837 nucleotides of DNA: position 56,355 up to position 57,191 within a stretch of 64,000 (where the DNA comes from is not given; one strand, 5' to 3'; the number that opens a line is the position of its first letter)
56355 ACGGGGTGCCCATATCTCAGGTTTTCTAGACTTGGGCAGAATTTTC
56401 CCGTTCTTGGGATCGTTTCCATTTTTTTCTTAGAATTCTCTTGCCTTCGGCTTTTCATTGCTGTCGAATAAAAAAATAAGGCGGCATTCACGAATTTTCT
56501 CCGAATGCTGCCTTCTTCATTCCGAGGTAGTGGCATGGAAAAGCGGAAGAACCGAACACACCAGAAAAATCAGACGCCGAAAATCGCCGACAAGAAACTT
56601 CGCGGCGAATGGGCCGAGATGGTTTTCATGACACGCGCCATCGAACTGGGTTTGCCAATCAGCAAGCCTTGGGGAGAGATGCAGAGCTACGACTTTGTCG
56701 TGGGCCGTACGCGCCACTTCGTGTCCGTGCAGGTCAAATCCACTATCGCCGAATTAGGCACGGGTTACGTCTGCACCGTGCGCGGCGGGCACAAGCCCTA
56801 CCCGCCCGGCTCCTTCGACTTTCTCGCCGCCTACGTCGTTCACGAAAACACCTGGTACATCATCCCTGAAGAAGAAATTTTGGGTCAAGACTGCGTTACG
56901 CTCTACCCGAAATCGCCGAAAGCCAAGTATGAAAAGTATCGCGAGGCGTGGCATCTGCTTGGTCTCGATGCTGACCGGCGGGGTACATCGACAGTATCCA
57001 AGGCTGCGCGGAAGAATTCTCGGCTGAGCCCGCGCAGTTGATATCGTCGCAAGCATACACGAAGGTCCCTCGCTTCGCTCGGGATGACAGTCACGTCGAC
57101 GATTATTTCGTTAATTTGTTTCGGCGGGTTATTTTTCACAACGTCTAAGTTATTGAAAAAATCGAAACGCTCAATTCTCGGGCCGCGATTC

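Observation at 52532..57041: TIR / NB-ARC / double-WD40 STAND protein with a divergent PD-(D/E)XK nuclease, wedged between rpoD and dnaB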

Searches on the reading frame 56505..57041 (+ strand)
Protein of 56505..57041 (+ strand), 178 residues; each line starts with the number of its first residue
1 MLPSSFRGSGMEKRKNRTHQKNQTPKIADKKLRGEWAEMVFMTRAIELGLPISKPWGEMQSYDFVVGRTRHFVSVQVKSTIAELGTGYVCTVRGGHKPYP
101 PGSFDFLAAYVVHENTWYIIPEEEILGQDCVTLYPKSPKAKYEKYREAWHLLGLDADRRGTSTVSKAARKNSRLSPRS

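Call 4: search_protein_families(library=pfam, proteins=[window:56505-57041:+], max_evalue=0.01)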
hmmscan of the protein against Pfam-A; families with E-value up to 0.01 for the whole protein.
window:56505-57041:+ (178 aa): 1 family
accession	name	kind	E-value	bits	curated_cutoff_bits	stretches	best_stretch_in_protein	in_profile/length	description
PF11645.14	PDDEXK_5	-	5.1e-15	56.1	26.1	1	29-151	2-137/138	PD-(D/E)XK endonuclease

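Call 5: search_protein_families(library=padloc, proteins=[window:56505-57041:+], max_evalue=0.01)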
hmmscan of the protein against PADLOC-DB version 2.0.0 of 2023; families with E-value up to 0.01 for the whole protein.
window:56505-57041:+ (178 aa): 1 family
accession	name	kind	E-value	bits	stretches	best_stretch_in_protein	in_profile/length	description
PDLC03700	HEase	-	9.9e-12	43.2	1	30-152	3-138/150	homing endonuclease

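Call 15: find_homologous_proteins(query=window:56505-57041:+, max_evalue=0.001)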
Query window:56505-57041:+ (178 aa): 1127 proteins with E <= 0.001 among 1161 candidates; the best 120 are listed.
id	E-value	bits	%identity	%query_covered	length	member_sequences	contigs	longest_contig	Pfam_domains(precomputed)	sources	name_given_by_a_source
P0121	7.8e-98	344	99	84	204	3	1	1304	PF11645.15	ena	-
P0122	8.9e-87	308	93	80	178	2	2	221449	PF11645.15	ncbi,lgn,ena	-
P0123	3.4e-84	299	88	83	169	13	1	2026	PF11645.15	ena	-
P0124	4.4e-81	289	84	84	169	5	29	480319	PF11645.15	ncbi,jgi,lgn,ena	jgi:hypothetical protein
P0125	1.3e-80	288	81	84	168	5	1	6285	PF11645.15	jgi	jgi:PD-(D/E)XK endonuclease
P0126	3.2e-79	283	83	81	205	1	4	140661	PF11645.15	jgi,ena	jgi:hypothetical protein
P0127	4.0e-77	276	82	83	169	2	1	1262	PF11645.15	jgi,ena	jgi:hypothetical protein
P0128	4.2e-77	276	87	71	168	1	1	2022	PF11645.15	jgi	jgi:hypothetical protein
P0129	4.8e-77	276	82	80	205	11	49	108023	PF11645.15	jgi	jgi:hypothetical protein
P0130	1.1e-76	275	84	80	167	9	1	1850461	PF11645.15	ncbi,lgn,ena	-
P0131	6.2e-76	272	83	80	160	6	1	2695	PF11645.15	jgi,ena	jgi:hypothetical protein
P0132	6.4e-76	272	79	84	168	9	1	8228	PF11645.15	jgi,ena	jgi:hypothetical protein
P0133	1.1e-75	271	82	81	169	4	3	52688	PF11645.15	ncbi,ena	-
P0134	1.8e-75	271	84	79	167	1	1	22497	PF11645.15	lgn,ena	-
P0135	3.0e-74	267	79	82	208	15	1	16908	PF11645.15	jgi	-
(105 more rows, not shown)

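Call 16: find_encoding_contigs(protein=P0122, flank=10000, max_places=3)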
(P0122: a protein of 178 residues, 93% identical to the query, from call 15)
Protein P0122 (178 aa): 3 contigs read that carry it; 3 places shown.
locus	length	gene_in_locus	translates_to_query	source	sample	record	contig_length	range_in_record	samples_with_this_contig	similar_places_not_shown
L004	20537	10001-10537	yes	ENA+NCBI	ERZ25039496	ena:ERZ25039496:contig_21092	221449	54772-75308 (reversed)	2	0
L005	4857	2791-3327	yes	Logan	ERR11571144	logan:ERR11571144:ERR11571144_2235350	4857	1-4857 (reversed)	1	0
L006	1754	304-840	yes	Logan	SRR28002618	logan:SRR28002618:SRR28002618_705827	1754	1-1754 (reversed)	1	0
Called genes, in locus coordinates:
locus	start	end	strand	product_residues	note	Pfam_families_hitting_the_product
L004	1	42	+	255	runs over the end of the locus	PF07719:TPR_2 (faint), PF13428:TPR_14 (faint), PF24575:TPR_Slam (faint), PF00515:TPR_1 (faint), PF13174:TPR_6 (faint), PF13181:TPR_8 (faint), PF14559:TPR_19 (weak), PF13432:TPR_16 (weak), +7 more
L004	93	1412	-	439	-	PF01979:Amidohydro_1, PF12890:DHOase, PF07969:Amidohydro_3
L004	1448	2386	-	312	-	PF02729:OTCace_N, PF00185:OTCace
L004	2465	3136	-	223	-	-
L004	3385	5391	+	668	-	PF01807:Zn_ribbon_DnaG, PF08275:DNAG_N, PF01751:Toprim (weak), PF13155:Toprim_2, PF13662:Toprim_4, PF10410:DnaB_bind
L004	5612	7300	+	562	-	PF03979:Sigma70_r1_1, PF00140:Sigma70_r1_2, PF04542:Sigma70_r2, PF04539:Sigma70_r3, PF04545:Sigma70_r4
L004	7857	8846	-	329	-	PF00078:RVT_1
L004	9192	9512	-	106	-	-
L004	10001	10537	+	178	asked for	PF11645:PDDEXK_5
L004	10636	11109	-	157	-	-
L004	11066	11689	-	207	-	-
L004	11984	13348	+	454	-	PF00772:DnaB, PF13481:AAA_25, PF03796:DnaB_C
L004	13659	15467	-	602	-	PF00009:GTP_EFTU, PF03144:GTP_EFTU_D2, PF00679:EFG_C, PF06421:LepA_C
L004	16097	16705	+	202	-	PF02545:Maf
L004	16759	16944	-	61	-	PF02416:TatA_B_E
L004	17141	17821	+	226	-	PF01209:Ubie_methyltran (weak), PF13847:Methyltransf_31, PF08241:Methyltransf_11, PF08242:Methyltransf_12, PF13649:Methyltransf_25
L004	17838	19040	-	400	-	PF04389:Peptidase_M28 (weak), PF01546:Peptidase_M20, PF07687:M20_dimer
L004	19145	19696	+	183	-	PF22817:ApeP-like (weak), PF07977:FabA, PF22818:ApeI-like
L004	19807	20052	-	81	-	-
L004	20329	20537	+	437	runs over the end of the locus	PF03403:PAF-AH_p_II (weak), PF12740:PETase (faint)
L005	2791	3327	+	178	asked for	PF11645:PDDEXK_5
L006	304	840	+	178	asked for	PF11645:PDDEXK_5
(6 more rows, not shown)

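Call 17: find_encoding_contigs(protein=P0124, flank=10000, max_places=6)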
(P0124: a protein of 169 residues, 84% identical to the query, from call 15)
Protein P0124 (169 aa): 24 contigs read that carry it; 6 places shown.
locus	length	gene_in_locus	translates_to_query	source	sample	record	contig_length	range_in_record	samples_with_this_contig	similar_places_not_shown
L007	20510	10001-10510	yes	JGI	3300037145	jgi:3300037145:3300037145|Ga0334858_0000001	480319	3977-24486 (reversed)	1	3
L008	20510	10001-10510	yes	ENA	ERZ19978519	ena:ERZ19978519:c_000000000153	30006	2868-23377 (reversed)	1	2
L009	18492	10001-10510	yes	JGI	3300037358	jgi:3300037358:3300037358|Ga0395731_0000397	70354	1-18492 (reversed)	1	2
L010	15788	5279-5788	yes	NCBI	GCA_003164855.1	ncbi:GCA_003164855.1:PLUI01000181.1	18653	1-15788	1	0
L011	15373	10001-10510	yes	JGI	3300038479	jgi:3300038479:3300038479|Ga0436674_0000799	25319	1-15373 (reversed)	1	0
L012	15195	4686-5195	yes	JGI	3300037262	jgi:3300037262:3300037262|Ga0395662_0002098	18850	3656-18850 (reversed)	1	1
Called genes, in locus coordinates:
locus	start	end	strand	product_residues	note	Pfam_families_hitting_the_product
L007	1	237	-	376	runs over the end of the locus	PF00490:ALAD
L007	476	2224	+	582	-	PF00512:HisKA, PF02518:HATPase_c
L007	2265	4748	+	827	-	PF00488:MutS_V, PF20297:MSSS, PF01713:Smr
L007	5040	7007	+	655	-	PF01807:Zn_ribbon_DnaG, PF08275:DNAG_N, PF01751:Toprim, PF13155:Toprim_2, PF13362:Toprim_3 (faint), PF13662:Toprim_4, PF10410:DnaB_bind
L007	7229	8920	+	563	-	PF03979:Sigma70_r1_1, PF00140:Sigma70_r1_2, PF04542:Sigma70_r2, PF04539:Sigma70_r3, PF04545:Sigma70_r4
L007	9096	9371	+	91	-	-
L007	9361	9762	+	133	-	PF01850:PIN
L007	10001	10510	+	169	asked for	PF11645:PDDEXK_5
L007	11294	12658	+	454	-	PF00772:DnaB, PF13481:AAA_25, PF03796:DnaB_C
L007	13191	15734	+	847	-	PF00069:Pkinase, PF01636:APH (faint), PF03109:ABC1 (faint), PF07714:PK_Tyr_Ser-Thr, PF00400:WD40 (faint), PF26549:Tricorn_N, PF07676:PD40 (weak), PF26549:Tricorn_N, +4 more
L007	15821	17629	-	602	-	PF00009:GTP_EFTU, PF03144:GTP_EFTU_D2, PF00679:EFG_C, PF06421:LepA_C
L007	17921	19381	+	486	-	PF01979:Amidohydro_1, PF07969:Amidohydro_3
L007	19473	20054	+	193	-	PF02545:Maf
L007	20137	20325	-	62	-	PF02416:TatA_B_E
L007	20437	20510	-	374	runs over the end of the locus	PF04389:Peptidase_M28, PF01546:Peptidase_M20, PF07687:M20_dimer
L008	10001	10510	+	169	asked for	PF11645:PDDEXK_5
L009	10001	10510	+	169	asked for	PF11645:PDDEXK_5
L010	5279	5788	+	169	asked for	PF11645:PDDEXK_5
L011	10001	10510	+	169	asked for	PF11645:PDDEXK_5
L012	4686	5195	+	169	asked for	PF11645:PDDEXK_5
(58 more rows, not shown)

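Call 18: find_encoding_contigs(protein=P0130, flank=10000, max_places=3)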
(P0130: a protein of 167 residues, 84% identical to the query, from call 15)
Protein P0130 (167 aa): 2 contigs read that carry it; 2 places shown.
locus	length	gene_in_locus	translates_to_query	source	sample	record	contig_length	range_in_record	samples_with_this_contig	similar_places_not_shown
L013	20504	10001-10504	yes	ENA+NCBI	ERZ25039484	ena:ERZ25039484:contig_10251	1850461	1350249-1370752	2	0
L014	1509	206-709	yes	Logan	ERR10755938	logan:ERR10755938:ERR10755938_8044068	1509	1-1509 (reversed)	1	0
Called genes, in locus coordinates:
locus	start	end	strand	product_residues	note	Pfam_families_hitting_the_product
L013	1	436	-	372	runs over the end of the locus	PF00490:ALAD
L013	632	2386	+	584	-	PF00512:HisKA, PF02518:HATPase_c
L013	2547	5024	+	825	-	PF00488:MutS_V, PF20297:MSSS, PF01713:Smr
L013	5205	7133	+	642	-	PF01807:Zn_ribbon_DnaG, PF08275:DNAG_N, PF01751:Toprim, PF13155:Toprim_2, PF13662:Toprim_4, PF10410:DnaB_bind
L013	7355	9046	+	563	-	PF03979:Sigma70_r1_1, PF00140:Sigma70_r1_2, PF04542:Sigma70_r2, PF04539:Sigma70_r3, PF04545:Sigma70_r4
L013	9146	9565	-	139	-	PF01797:Y1_Tnp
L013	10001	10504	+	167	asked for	PF11645:PDDEXK_5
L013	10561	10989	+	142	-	PF00376:MerR, PF13411:MerR_1, PF09278:MerR-DNA-bind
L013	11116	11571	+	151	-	-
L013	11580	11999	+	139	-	-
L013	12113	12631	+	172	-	-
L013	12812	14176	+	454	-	PF00772:DnaB, PF13481:AAA_25, PF03796:DnaB_C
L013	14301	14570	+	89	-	-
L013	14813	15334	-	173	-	-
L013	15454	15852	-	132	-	-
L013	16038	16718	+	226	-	PF00440:TetR_N, PF16859:TetR_C_11 (weak), PF14246:TetR_C_7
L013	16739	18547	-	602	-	PF00009:GTP_EFTU, PF03144:GTP_EFTU_D2, PF00679:EFG_C, PF06421:LepA_C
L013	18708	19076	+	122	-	PF00903:Glyoxalase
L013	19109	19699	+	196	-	PF02545:Maf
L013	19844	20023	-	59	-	PF02416:TatA_B_E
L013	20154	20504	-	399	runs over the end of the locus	PF04389:Peptidase_M28, PF01546:Peptidase_M20, PF07687:M20_dimer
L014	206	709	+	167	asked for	PF11645:PDDEXK_5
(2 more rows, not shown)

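Call 33: find_related_loci(query=A1, collection=metagenome_contigs, flank=8000)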
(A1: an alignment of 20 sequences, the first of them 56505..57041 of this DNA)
Query A1 (178 aa) in metagenome_contigs; peptide patterns used: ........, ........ (x = any residue, [..] = any of these).
600 stretches matched a pattern (row limit reached: there are more); 401 encode a relative of the query (tblastn E <= 1e-3); the best 80 are kept; 80 distinct loci.
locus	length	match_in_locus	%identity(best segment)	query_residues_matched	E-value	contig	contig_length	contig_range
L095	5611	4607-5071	88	3-157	3e-91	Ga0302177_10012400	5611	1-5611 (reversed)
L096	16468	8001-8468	79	1-156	2e-84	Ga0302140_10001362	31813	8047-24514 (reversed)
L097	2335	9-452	79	9-156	6e-82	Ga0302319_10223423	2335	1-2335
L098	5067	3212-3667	79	1-152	1e-79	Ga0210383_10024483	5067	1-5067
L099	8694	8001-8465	77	3-157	9e-80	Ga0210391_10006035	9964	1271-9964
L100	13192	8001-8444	79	9-156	8e-80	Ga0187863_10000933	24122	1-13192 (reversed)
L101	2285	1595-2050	76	1-152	2e-79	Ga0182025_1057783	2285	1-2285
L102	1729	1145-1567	81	8-148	7e-80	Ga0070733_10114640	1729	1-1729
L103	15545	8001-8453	74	10-160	1e-74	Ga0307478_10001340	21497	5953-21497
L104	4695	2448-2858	81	21-157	4e-74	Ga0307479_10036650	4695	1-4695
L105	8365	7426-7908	68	1-170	4e-74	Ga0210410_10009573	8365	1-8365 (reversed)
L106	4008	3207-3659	70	10-160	2e-71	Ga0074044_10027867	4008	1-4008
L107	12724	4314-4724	73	21-163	1e-66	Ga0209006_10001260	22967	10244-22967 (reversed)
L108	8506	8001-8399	74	21-153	2e-65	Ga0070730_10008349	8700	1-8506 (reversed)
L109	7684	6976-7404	69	5-156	6e-65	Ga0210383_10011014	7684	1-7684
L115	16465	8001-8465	76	1-153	4e-77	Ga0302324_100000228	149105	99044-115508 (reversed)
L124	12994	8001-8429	64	6-155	2e-61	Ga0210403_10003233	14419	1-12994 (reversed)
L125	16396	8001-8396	71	21-152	2e-61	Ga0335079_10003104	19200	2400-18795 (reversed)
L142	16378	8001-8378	72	27-152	9e-59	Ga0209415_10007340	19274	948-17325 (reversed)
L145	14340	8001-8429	61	6-157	9e-59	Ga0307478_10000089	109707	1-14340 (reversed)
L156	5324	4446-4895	61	1-157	6e-57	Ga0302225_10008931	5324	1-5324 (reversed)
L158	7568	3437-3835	68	25-157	1e-56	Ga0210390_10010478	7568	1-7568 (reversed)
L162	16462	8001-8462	59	5-152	6e-56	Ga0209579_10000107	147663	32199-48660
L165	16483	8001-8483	56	1-168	1e-55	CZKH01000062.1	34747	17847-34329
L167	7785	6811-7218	64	17-152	4e-55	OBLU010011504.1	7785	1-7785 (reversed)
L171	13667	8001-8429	61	1-155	5e-55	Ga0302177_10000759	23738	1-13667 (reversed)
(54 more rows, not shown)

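Call 36: search_protein_families(library=pfam, proteins=[L103:5123-7306:-, L103:3098-4150:-, L115:5214-7205:-, L142:4335-6176:+, L142:6336-7784:+, L099:5202-6962:+, L162:5739-7241:+, L125:6360-7790:+, L105:5499-6893:-, L145:6091-7431:+], max_evalue=0.0001)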
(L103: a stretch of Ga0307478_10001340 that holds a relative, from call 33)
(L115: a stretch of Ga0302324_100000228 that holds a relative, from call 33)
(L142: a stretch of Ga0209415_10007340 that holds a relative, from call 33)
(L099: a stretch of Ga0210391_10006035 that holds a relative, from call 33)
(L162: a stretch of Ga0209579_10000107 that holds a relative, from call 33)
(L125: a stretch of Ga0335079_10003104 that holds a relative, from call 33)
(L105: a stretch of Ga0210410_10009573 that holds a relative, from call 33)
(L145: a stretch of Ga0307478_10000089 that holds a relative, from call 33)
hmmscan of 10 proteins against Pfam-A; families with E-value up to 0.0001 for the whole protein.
L103:5123-7306:- (728 aa): 0 families

L103:3098-4150:- (351 aa): 1 family
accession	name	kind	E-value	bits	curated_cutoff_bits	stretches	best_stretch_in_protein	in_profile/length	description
PF01436.27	NHL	-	9.6e-06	25.8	20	0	149-172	5-27/28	NHL repeat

L115:5214-7205:- (664 aa): 1 family
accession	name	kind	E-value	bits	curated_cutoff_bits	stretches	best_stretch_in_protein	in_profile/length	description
PF12770.12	CHAT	-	1.1e-10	41.9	24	1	21-175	106-273/289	CHAT domain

L142:4335-6176:+ (614 aa): 3 families
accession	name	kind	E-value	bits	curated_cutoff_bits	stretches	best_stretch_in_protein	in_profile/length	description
PF02384.22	N6_Mtase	-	1.2e-30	107.4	20.4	1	306-583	2-236/311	N-6 DNA Methylase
PF13588.12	HSDR_N_2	-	1.4e-25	89.9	25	1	53-172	1-110/110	Type I restriction enzyme R protein N terminus (HSDR_N)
PF01170.24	UPF0020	-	1.3e-10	41.7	22.3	1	340-469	21-135/197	RMKL-like, methyltransferase domain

L142:6336-7784:+ (483 aa): 0 families

L099:5202-6962:+ (587 aa): 0 families

L162:5739-7241:+ (501 aa): 2 families
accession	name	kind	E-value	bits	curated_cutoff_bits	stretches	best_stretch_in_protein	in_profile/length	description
PF19276.4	HD_assoc_2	-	2.3e-12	47.2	23.1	1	276-392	1-108/222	HD associated region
PF01966.28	HD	-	1.1e-10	42.3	22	1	130-243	1-92/116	HD domain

L125:6360-7790:+ (477 aa): 2 families
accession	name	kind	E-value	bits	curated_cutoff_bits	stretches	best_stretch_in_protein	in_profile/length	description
PF14870.12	PSII_BNR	-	7.9e-08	32.3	27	1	40-117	14-94/303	Photosynthesis system II assembly factor YCF48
PF13088.12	BNR_2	-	1.3e-05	25.1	31.4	0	65-282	84-248/277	BNR repeat-like domain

L105:5499-6893:- (465 aa): 2 families
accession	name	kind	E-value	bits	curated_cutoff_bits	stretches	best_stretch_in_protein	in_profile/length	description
PF01966.28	HD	-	1.3e-10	42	22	1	55-210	1-113/116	HD domain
PF19276.4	HD_assoc_2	-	4.2e-07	30.1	23.1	1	248-350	17-116/222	HD associated region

L145:6091-7431:+ (447 aa): 1 family
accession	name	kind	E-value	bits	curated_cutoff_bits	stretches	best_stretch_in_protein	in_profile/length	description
PF10592.14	AIPR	-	1.8e-05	25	25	0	43-114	2-75/308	AIPR protein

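Call 37: search_protein_families(library=pfam, proteins=[L124:6730-7896:+, L167:2539-3696:+, L167:5127-6233:+, L167:1345-2334:+, L156:2173-3078:+, L171:6939-7820:-, L165:6244-7110:-, L106:1992-2759:+, L158:2312-3064:-, L004:7860-8846:-], max_evalue=0.0001)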
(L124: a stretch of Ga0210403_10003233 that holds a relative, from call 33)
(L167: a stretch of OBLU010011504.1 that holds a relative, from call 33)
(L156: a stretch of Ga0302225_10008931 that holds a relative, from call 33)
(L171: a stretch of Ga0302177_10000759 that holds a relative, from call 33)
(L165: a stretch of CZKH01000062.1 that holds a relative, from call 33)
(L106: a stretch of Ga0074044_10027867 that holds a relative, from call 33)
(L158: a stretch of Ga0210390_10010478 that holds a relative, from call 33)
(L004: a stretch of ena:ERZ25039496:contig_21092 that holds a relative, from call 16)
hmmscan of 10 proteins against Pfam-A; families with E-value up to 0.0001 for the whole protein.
L124:6730-7896:+ (389 aa): 2 families
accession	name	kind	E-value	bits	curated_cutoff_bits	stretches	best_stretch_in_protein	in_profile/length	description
PF14294.11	DUF4372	-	5.4e-32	110.2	25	1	4-76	2-74/74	Domain of unknown function (DUF4372)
PF01609.27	DDE_Tnp_1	-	1.6e-27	97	23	1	121-333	3-200/200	Transposase DDE domain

L167:2539-3696:+ (386 aa): 1 family
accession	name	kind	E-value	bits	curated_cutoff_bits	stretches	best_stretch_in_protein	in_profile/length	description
PF03235.19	GmrSD_N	-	1.8e-27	97.2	33.2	1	62-210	4-196/199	GmrSD restriction endonuclease, N-terminal domain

L167:5127-6233:+ (369 aa): 1 family
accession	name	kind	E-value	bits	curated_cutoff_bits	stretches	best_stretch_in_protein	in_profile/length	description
PF10137.14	CAP12-PCTIR_TIR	-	1.1e-14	54.9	24.7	1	230-344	1-118/119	CAP12/Pycsar effector protein, TIR domain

L167:1345-2334:+ (330 aa): 2 families
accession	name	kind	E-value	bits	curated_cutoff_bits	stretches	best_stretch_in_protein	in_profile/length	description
PF12762.13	DDE_Tnp_IS1595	-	4e-37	128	27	1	137-288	5-153/153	ISXO2-like transposase domain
PF12760.12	Zn_ribbon_IS1595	-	8.1e-07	29.4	25.4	1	18-56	4-41/46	Transposase zinc-ribbon domain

L156:2173-3078:+ (302 aa): 0 families

L171:6939-7820:- (294 aa): 1 family
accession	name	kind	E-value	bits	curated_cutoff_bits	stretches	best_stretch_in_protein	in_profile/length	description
PF01939.22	NucS_C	-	5.3e-16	59.2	24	1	184-267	2-85/124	Endonuclease NucS C-terminal domain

L165:6244-7110:- (289 aa): 1 family
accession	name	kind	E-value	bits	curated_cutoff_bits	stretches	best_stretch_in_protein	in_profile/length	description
PF04471.18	Mrr_cat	-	3.2e-06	27.7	21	1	13-113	27-114/115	Restriction endonuclease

L106:1992-2759:+ (256 aa): 0 families

L158:2312-3064:- (251 aa): 0 families

L004:7860-8846:- (329 aa): 1 family
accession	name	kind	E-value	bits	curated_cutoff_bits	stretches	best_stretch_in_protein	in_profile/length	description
PF00078.32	RVT_1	-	1.7e-15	57.7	29.6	1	57-234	2-192/205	Reverse transcriptase (RNA-dependent DNA polymerase)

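Call 49: search_protein_families(library=ncbifam, proteins=[P0121, P0241, L013:12113-12631:+, L007:9096-9371:+, L007:9361-9762:+, L004:9192-9512:-], max_evalue=0.001)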
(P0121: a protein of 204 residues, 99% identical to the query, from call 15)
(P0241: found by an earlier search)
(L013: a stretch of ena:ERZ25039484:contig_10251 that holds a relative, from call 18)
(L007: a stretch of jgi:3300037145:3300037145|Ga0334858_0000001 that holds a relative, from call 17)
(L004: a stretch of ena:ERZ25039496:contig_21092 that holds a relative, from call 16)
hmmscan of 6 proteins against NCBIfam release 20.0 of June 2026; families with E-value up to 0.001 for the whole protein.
P0121 (204 aa): 0 families

P0241 (1157 aa): 8 families
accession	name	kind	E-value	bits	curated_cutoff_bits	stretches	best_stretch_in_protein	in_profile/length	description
NF053617.1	SARPRegAfsRStmc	equivalog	4.3e-20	71.3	1430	1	178-493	301-613/986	SARP-family global regulator AfsR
NF040586.1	FxSxx_TPR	equivalog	3.1e-18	65.7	300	1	169-425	2-246/830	FxSxx-COOH system tetratricopeptide repeat protein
NF041717.1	HaaA_phane_TPR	equivalog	4.7e-12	44.8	1125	1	175-492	104-427/882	cyclophane-containing RiPP biosynthesis TPR protein HaaT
NF058526.1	Thoeris_type3_ThcB4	equivalog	4.1e-10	39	220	1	26-101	130-205/375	Thoeris type III anti-phage system protein ThcB4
NF042941.1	Retron_TIR_antiphage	equivalog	2.2e-07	30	600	1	24-89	340-405/464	TIR domain-containing anti-phage reverse transcriptase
TIGR03866.1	PQQ_ABC_repeats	subfamily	4.4e-07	29.3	287.3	1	733-925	40-231/310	PQQ-dependent catabolism-associated beta-propeller protein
TIGR03075.1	PQQ_enz_alc_DH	subfamily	0.00049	18.8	480.05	0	708-775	443-505/530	PQQ-dependent dehydrogenase, methanol/ethanol family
TIGR02608.1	delta_60_rpt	domain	0.00096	19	76.5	0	737-752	4-19/55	delta-60 repeat domain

L013:12113-12631:+ (172 aa): 0 families

L007:9096-9371:+ (91 aa): 1 family
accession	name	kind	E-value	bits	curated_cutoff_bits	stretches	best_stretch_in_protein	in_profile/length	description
TIGR01439.1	lp_hng_hel_AbrB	domain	5.7e-07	29.2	28.3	1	13-49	5-42/44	transcriptional regulator, AbrB family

L007:9361-9762:+ (133 aa): 1 family
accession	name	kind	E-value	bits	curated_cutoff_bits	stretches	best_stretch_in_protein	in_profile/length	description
NF047959.1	TA_toxin_VapC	equivalog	7.8e-06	26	80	1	5-127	2-123/125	type II toxin-antitoxin system VapC family toxin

L004:9192-9512:- (106 aa): 0 families
